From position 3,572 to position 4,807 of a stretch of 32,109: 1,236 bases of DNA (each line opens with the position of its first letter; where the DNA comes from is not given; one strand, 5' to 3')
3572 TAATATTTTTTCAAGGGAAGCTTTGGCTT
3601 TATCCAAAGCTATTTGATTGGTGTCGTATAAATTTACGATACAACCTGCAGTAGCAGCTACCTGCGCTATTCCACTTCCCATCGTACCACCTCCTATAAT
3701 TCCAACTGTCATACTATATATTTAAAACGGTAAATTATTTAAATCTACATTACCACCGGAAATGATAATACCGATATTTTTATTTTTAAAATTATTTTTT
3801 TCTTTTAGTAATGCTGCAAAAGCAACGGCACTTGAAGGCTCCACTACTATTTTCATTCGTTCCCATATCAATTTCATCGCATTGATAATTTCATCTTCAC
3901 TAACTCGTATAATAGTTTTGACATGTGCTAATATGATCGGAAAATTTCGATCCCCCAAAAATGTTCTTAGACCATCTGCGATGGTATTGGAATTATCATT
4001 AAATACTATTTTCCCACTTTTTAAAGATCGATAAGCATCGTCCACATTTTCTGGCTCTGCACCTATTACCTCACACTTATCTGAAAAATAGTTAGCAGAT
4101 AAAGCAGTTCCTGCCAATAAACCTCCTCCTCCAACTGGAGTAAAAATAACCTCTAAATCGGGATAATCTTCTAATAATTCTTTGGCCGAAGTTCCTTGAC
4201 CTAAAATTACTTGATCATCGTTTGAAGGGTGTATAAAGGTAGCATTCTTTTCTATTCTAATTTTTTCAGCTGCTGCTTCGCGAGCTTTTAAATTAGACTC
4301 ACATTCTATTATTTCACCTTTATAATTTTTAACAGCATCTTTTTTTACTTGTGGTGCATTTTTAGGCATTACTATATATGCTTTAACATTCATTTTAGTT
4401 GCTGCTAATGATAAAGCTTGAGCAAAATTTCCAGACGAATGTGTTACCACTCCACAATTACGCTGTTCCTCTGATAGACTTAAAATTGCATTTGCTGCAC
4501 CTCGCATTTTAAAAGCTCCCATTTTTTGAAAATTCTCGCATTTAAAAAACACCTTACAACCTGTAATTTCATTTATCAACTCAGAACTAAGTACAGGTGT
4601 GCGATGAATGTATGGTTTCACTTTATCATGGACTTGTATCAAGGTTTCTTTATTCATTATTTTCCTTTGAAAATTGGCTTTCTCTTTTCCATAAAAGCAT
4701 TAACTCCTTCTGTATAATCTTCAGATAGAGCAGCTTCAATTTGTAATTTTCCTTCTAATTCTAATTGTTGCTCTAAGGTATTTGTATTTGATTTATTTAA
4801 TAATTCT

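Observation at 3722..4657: Serine-racemase-like PLP enzyme translationally coupled into the middle of the paa operon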

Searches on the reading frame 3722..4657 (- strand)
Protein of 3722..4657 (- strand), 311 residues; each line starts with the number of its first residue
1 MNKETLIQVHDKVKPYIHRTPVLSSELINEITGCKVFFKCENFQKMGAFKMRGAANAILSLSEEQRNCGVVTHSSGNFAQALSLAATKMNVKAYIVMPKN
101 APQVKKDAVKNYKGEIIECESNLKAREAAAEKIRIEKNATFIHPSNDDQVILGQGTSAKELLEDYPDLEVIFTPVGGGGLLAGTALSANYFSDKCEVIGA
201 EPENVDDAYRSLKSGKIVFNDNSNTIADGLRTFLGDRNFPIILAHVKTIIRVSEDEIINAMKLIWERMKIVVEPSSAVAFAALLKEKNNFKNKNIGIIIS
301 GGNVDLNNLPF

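Call 5: search_protein_families(library=ncbifam, proteins=[window:3722-4657:-])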
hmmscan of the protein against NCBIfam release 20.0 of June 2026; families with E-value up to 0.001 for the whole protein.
window:3722-4657:- (311 aa): 40 families (the best 25 are shown)
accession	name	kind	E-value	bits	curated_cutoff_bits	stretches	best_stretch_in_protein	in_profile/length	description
NF045641.2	BHydaspDhtseBhcB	equivalog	3.7e-125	417.2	550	1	5-311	6-312/312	beta-hydroxyaspartate dehydratase BhcB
NF005454.0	PRK07048.1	equivalog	9.6e-115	383.2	452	1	7-308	13-315/324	threo-3-hydroxy-L-aspartate ammonia-lyase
TIGR01127.1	ilvA_1Cterm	equivalog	2.7e-87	293.2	378.75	1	20-309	1-291/380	threonine ammonia-lyase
NF005600.0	PRK07334.1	equivalog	1.1e-79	267.9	496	1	8-306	17-314/408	threonine ammonia-lyase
NF005292.0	PRK06815.1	equivalog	2e-79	266.9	371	1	5-308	7-312/320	threonine/serine dehydratase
NF005147.0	PRK06608.1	equivalog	1.1e-77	261.1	380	1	4-307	9-314/339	serine/threonine dehydratase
NF006389.0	PRK08638.1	equivalog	2.7e-76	256.7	453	1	5-308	13-319/333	bifunctional threonine ammonia-lyase/L-serine ammonia-lyase TdcB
NF006674.0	PRK09224.1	subfamily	8.7e-69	232.5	577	1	17-311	23-321/508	threonine ammonia-lyase IlvA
TIGR01124.1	ilvA_2Cterm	equivalog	3.5e-65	220.5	411.3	1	17-309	15-311/499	threonine ammonia-lyase, biosynthetic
NF005680.0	PRK07476.1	equivalog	5.7e-64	216.1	413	1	5-307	9-314/326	hydroxyectoine utilization dehydratase EutB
NF006094.0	PRK08246.1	subfamily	2.5e-63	214.3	331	1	4-309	8-309/310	serine/threonine dehydratase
NF006390.0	PRK08639.1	equivalog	1.1e-62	212.4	421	1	5-308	11-319/418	threonine ammonia-lyase IlvA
NF009130.0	PRK12483.1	subfamily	1.8e-60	205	801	1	20-309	38-331/521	threonine ammonia-lyase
NF004771.0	PRK06110.1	equivalog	5.7e-59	199.8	317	1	3-307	5-310/323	threonine dehydratase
TIGR02079.1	THD1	equivalog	1.4e-58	198.6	440.55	1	7-308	4-311/410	threonine ammonia-lyase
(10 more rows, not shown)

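Call 6: search_solved_structures(query=window:3722-4657:-, show_alignments=3)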
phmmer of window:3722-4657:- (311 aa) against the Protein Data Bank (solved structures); distinct sequences matched with E-value up to 0.001: 79 (the best 60 are shown).
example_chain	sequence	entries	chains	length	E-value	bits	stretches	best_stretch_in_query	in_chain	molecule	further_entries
6lut_A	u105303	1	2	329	1.2e-93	316.8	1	7-309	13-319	Probable serine racemase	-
5cvc_A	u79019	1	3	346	3.1e-85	289.1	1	8-309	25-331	Serine racemase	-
1v71_A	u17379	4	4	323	6.5e-83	281.5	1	9-307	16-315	Hypothetical protein C320.14 in chromosome III | Uncharacterized protein C320.14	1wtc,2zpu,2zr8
3l6b_A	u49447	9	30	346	6.2e-76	258.6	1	8-307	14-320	Serine racemase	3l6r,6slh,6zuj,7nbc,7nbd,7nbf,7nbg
6zsp_AAA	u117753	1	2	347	6.2e-76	258.6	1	8-307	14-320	Serine racemase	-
5x2l_A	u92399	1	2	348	6.3e-76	258.6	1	8-307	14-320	Serine racemase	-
3hmk_A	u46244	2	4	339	9.8e-73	248.1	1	9-309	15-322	Serine racemase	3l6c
5ybw_A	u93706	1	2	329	9.6e-60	205.5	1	8-311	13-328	Aspartate racemase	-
1ve5_A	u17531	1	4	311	2.2e-59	204.3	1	9-306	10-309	Threonine deaminase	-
2gn0_A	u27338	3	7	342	6.8e-54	186.3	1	6-308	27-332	Threonine dehydratase catabolic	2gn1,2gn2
8y1j_A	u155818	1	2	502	9.8e-51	175.9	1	18-309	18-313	L-threonine dehydratase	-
3iau_A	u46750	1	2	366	3.4e-44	154.5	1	20-309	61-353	Threonine deaminase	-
43cq_A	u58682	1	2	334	2.1e-43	151.9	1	20-309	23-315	L-threonine dehydratase biosynthetic IlvA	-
1tdj_A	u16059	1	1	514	3.3e-43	151.2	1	20-309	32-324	BIOSYNTHETIC THREONINE DEAMINASE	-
9d2q_A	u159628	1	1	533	3.6e-43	151.1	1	20-309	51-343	L-threonine dehydratase biosynthetic IlvA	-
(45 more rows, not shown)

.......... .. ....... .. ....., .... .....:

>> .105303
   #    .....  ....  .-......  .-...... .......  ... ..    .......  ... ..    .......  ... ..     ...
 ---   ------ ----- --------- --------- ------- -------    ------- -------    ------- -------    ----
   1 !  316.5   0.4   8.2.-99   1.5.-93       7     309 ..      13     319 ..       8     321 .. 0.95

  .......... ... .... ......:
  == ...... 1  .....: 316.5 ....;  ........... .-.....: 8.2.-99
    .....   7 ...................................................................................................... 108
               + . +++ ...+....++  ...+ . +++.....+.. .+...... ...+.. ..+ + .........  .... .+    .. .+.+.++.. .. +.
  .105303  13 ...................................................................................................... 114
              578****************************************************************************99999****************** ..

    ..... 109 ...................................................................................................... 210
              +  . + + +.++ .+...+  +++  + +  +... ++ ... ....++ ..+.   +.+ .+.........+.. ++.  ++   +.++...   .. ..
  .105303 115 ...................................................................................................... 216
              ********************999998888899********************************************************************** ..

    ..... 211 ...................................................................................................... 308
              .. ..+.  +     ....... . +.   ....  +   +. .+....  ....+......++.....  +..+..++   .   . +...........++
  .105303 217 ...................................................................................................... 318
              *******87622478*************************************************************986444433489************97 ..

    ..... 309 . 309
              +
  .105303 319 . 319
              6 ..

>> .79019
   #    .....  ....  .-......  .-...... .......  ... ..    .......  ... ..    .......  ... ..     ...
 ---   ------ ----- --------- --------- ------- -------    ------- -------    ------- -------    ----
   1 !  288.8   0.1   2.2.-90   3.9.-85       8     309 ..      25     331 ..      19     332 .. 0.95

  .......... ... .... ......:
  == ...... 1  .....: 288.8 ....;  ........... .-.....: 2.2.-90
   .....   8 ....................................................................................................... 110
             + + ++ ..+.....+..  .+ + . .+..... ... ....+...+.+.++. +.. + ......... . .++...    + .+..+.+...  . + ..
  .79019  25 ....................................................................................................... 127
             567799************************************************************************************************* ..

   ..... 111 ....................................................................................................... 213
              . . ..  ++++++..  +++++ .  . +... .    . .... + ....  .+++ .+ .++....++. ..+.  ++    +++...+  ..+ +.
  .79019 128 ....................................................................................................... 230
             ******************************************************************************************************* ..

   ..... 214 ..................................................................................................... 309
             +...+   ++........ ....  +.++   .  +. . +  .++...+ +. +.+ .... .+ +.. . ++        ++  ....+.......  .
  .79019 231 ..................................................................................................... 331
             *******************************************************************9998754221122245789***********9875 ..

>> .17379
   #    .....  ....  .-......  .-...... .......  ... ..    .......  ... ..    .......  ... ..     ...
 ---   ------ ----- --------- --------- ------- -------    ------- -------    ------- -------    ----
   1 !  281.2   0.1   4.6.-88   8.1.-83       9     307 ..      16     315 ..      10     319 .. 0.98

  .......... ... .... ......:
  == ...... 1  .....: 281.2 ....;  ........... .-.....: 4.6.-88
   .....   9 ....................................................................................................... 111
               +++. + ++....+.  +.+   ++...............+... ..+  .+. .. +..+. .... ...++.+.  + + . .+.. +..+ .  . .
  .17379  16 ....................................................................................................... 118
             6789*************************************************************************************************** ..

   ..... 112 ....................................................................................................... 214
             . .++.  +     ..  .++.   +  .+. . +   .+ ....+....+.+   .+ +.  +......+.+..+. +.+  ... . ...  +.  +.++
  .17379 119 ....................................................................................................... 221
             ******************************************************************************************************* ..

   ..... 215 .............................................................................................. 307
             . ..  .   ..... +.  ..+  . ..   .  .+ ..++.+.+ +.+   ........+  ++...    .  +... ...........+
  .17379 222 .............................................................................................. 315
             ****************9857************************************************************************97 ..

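Call 8: find_homologous_proteins(query=window:3722-4657:-)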
Query window:3722-4657:- (311 aa): 8000 proteins with E <= 0.001 among 8000 candidates; the best 120 are listed.
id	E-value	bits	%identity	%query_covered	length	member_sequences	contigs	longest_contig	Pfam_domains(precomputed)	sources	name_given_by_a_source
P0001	6.1e-194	661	96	100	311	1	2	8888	PF00291.32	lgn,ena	-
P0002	1.5e-193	659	96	100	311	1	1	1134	PF00291.32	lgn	-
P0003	2.4e-175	600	87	100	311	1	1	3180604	PF00291.32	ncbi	-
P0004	2.8e-175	600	87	100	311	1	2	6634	PF00291.32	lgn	-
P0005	8.3e-173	591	86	100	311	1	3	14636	PF00291.32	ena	-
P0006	2.3e-171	587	86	100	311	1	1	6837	PF00291.32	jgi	jgi:threonine dehydratase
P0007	9.6e-168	575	100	86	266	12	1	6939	PF00291.32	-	-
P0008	1.8e-165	567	83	100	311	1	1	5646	PF00291.32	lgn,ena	-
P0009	3.9e-164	563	82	100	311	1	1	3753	PF00291.32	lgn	-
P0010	1.1e-163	562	82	100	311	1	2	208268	PF00291.32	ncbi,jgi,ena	-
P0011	6.1e-163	559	81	100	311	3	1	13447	PF00291.32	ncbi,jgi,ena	-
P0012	5.9e-161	553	80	100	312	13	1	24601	PF00291.32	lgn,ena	-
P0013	6.0e-161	552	80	100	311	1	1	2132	PF00291.32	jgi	-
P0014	6.7e-161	552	80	100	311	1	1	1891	PF00291.32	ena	-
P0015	1.8e-160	551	80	100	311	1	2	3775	PF00291.32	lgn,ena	-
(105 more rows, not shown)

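Call 11: find_related_loci(query=window:3722-4657:-, collection=genome_contigs, flank=7000)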
Query window:3722-4657:- (311 aa) in genome_contigs; peptide patterns used: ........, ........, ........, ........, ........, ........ (x = any residue, [..] = any of these).
599 stretches matched a pattern (row limit reached: there are more); 490 encode a relative of the query (tblastn E <= 1e-3); the best 80 are kept; 80 distinct loci.
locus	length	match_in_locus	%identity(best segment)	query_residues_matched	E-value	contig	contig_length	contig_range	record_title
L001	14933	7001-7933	96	1-311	0e+0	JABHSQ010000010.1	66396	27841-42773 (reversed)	MAG: Flavobacteriaceae bacterium isolate SI039_bin41 k141_1518830, whole genome shotgun sequence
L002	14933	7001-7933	93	1-311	0e+0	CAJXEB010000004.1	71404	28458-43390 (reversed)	MAG TPA_asm: uncultured Flavobacteriaceae bacterium isolate ERR599008_bin.83_MetaBAT_v2.12.1_MAG genome assembly, contig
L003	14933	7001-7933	87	1-311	2e-175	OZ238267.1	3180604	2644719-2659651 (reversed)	MAG: Flavobacteriaceae bacterium isolate 09b6b137-068c-45fe-842c-bd307207bc05 genome assembly, chromosome: 1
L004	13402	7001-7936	80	1-311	9e-170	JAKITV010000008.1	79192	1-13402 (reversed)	MAG: Flavobacteriaceae bacterium isolate D96SM.bin.50 NODE_176_length_79192_cov_5.001707, whole genome shotgun sequence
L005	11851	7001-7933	77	1-311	8e-165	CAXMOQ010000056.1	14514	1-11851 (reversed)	MAG: uncultured Flavobacteriaceae bacterium isolate 07C-BC-St03_bin.28.strict genome assembly, contig: NODE_56_length_14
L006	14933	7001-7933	77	1-311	2e-164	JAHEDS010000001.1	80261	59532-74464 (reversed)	MAG: Flavobacteriales bacterium isolate Ww211 NODE_165_length_80261_cov_13.202795, whole genome shotgun sequence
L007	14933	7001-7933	76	1-311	4e-164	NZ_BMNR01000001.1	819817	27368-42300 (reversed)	Yeosuana aromativorans strain JCM 12862 sequence01, whole genome shotgun sequence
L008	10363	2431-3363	82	1-311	6e-164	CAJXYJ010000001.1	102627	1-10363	MAG TPA_asm: uncultured Flavobacteriales bacterium isolate SRR3580189_bin.32_MetaBAT_v2.12.1_MAG genome assembly, contig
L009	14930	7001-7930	77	3-311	4e-162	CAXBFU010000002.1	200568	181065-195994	MAG TPA_asm: uncultured Flavobacteriaceae bacterium isolate ERR2762119_binner13_Refined_21 genome assembly, contig: ERZ3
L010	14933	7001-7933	80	1-311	4e-162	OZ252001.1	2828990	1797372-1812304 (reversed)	MAG: Flavobacteriaceae bacterium isolate 152202f0-0f10-42af-8a40-c72789308232 genome assembly, chromosome: 1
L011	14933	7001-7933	77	1-311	2e-162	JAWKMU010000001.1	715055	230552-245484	MAG: Flavobacteriaceae bacterium isolate BC1.132 BC1.132.fa-1, whole genome shotgun sequence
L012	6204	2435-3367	76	1-311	6e-163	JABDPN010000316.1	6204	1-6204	MAG: Flavobacteriaceae bacterium isolate Site_B15 k127_1311112, whole genome shotgun sequence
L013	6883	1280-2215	76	1-311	6e-162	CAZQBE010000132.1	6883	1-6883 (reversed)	MAG TPA_asm: uncultured Flavobacteriaceae bacterium isolate binchicken_co46_596 genome assembly, contig: NODE_22303_leng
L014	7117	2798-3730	79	1-311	2e-161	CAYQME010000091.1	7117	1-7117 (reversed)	MAG TPA_asm: uncultured Flavobacteriaceae bacterium isolate binchicken_co275_146 genome assembly, contig: NODE_18426_len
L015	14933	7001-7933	76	1-311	2e-160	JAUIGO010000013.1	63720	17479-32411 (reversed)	MAG: Bacteroidia bacterium isolate Co_bin.159 NODE_3540_length_63720_cov_1.343749, whole genome shotgun sequence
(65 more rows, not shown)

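Call 15: search_protein_families(library=pfam, proteins=[L006:2405-5017:+, L006:5053-5997:+, L006:6643-7008:+, L006:7001-7936:+, L006:7964-8743:+, L006:8744-10504:-, L006:10612-11187:-, L006:11184-13166:-], max_evalue=0.00001)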
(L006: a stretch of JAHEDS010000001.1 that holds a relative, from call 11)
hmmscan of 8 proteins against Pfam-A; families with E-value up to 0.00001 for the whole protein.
L006:2405-5017:+ (870 aa): 3 families
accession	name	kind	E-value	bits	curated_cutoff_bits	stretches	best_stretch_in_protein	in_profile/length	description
PF01411.24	tRNA-synt_2c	-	6e-202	672.5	30.3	1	5-545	1-541/552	tRNA synthetases class II (A)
PF07973.19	tRNA_SAD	-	1e-14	54.7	24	1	652-694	1-44/44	Threonyl and Alanyl tRNA synthetase second additional domain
PF02272.25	DHHA1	-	3.8e-12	47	25.9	1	768-870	2-101/102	DHHA1 domain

L006:5053-5997:+ (314 aa): 2 families
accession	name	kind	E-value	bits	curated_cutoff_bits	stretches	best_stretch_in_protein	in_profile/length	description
PF08885.17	GSCFA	-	7.5e-96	320.9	25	1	23-256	2-237/237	GSCFA family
PF13472.12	Lipase_GDSL_2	-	5e-06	27.6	32.9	1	113-246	57-173/178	GDSL-like Lipase/Acylhydrolase family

L006:6643-7008:+ (121 aa): 1 family
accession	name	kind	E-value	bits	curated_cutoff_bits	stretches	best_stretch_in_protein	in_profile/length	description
PF00903.31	Glyoxalase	-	3.6e-08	34.3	20.6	1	10-108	8-119/121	Glyoxalase/Bleomycin resistance protein/Dioxygenase superfamily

L006:7001-7936:+ (311 aa): 1 family
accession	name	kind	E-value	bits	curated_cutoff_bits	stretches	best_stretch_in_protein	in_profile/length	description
PF00291.31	PALP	-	9.5e-81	271.8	35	1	14-301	2-295/295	Pyridoxal-phosphate dependent enzyme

L006:7964-8743:+ (259 aa): 2 families
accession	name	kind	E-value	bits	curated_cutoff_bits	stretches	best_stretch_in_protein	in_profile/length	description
PF00378.25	ECH_1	-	1.7e-32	113.2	27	1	19-229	2-210/251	Enoyl-CoA hydratase/isomerase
PF16113.10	ECH_2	-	2e-16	60.9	27.2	1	33-150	12-131/335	Enoyl-CoA hydratase/isomerase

L006:8744-10504:- (586 aa): 1 family
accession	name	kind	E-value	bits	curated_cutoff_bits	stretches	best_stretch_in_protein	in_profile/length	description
PF00351.26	Biopterin_H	-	1.4e-29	103.6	22.7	2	29-153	60-189/331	Biopterin-dependent aromatic amino acid hydroxylase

L006:10612-11187:- (191 aa): 1 family
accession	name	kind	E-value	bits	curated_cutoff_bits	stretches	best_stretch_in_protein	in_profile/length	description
PF13590.11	DUF4136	-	5e-50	170.3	32.8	1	33-187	1-152/152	Domain of unknown function (DUF4136)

L006:11184-13166:- (660 aa): 3 families
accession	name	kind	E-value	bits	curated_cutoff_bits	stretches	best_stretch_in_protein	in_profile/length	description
PF17392.7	Urocanase_C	-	4.1e-86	287.8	23.6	1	433-636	3-195/196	Urocanase C-terminal domain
PF01175.24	Urocanase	-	1e-81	274.1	23.2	1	213-427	1-209/209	Urocanase Rossmann-like domain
PF17391.7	Urocanase_N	-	7.3e-60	200.8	23.2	1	84-210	1-127/127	Urocanase N-terminal domain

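Call 32: search_protein_families(library=ncbifam, proteins=[L006:6643-7008:+, L006:7964-8743:+, L006:8744-10504:-, L006:6199-6504:-], max_evalue=0.00001)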
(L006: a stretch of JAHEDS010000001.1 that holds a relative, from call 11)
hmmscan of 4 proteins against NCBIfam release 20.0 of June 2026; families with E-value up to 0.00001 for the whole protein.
L006:6643-7008:+ (121 aa): 0 families

L006:7964-8743:+ (259 aa): 64 families (the best 25 are shown)
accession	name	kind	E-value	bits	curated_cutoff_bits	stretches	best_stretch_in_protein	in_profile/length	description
NF004795.0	PRK06143.1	subfamily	2.7e-26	92.7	283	1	34-224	31-218/260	enoyl-CoA hydratase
NF005803.0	PRK07658.1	equivalog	1.1e-24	87.2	313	1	15-256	4-244/257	enoyl-CoA hydratase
NF005498.0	PRK07112.1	equivalog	3.7e-24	85.6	250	1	15-222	9-211/258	enoyl-CoA hydratase/isomerase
NF005675.0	PRK07468.1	equivalog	5.5e-24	85.3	350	1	31-206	23-198/262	crotonase/enoyl-CoA hydratase family protein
NF005879.0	PRK07827.1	equivalog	7.9e-24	84.3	283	1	11-249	5-242/261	enoyl-CoA hydratase family protein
NF006008.0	PRK08139.1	equivalog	1.7e-22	80.2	313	1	9-227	7-223/266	enoyl-CoA hydratase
NF046063.1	oxepin_alt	equivalog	5.3e-22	78.5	300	1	33-227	21-215/254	oxepin-CoA hydrolase, alternative type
NF004796.0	PRK06144.1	subfamily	2.3e-21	76.5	272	1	9-213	4-209/262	enoyl-CoA hydratase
NF004840.0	PRK06190.1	equivalog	3.6e-20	72.7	253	1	18-230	9-219/260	enoyl-CoA hydratase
NF005925.0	PRK07938.1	equivalog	5.5e-20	71.8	260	1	19-221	8-205/252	enoyl-CoA hydratase family protein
NF005802.0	PRK07657.1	equivalog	9.7e-20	71.2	363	1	18-226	9-216/260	enoyl-CoA hydratase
NF006007.0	PRK08138.1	subfamily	1.8e-19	70.1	355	1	20-229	15-220/261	enoyl-CoA hydratase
NF006566.0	PRK09076.1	subfamily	2.7e-19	69.8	286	1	15-238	7-230/260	enoyl-CoA hydratase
NF004475.0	PRK05809.1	subfamily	2.9e-19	69.6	394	1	15-222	6-212/260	short-chain-enoyl-CoA hydratase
NF004227.0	PRK05674.1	equivalog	4.6e-18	65.8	426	1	33-223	27-216/271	gamma-carboxygeranoyl-CoA hydratase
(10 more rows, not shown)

L006:8744-10504:- (586 aa): 7 families
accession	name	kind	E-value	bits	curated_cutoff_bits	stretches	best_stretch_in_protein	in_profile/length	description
NF010657.0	PRK14056.1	equivalog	3e-264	878.4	346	1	12-583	5-578/580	aromatic amino acid hydroxylase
NF008877.0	PRK11913.1-2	equivalog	6.4e-53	179.5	247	1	23-298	17-251/264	phenylalanine 4-monooxygenase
TIGR01267.1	Phe4hydrox_mono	equivalog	9.8e-46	156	264.75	2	21-164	2-146/248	phenylalanine 4-monooxygenase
TIGR01268.1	Phe4hydrox_tetr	equivalog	1.4e-25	90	704.8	2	204-296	296-390/436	phenylalanine 4-monooxygenase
TIGR01269.1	Tyr_3_monoox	equivalog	3.2e-22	79.1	654.65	2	29-153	183-312/457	tyrosine 3-monooxygenase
TIGR01270.1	Trp_5_monoox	equivalog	5.9e-21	74.6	705.5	2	28-157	188-319/464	tryptophan 5-monooxygenase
NF010656.0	PRK14055.1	equivalog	2.7e-16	59.8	472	2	37-162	106-231/362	aromatic amino acid hydroxylase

L006:6199-6504:- (101 aa): 10 families
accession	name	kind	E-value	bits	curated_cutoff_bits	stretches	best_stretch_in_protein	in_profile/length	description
NF006444.0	PRK08762.1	equivalog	4.6e-12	45.3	449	1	13-89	20-97/387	molybdopterin-synthase adenylyltransferase MoeB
NF008750.0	PRK11784.1-2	equivalog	5.2e-12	45.5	241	1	12-49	5-42/346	tRNA 2-selenouridine(34) synthase MnmH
NF005646.0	PRK07411.1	equivalog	5.4e-10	38.9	633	1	14-93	291-374/390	molybdopterin-synthase adenylyltransferase MoeB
TIGR03167.1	tRNA_sel_U_synt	equivalog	1e-09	38.2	219.75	0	23-48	3-28/311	tRNA 2-selenouridine(34) synthase MnmH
NF008752.0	PRK11784.1-4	equivalog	1.7e-08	33.6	266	0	23-47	19-43/357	tRNA 2-selenouridine(34) synthase MnmH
NF007627.0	PRK10287.1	equivalog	3.2e-08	33.7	102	1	25-95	23-95/104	thiosulfate sulfurtransferase PspE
NF001195.0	PRK00162.1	equivalog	4.9e-07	30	102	1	14-88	12-85/108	thiosulfate sulfurtransferase GlpE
TIGR02981.1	phageshock_pspE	exception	1.1e-06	28.9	126.3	1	25-95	21-93/101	thiosulfate sulfurtransferase PspE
NF045521.1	rhoda_near_glyco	subfamily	1.1e-06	28.5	145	1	16-88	26-97/144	rhodanese homology domain-containing protein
NF005902.0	PRK07878.1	equivalog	1.3e-06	27.6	647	1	21-87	302-369/392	adenylyltransferase/sulfurtransferase MoeZ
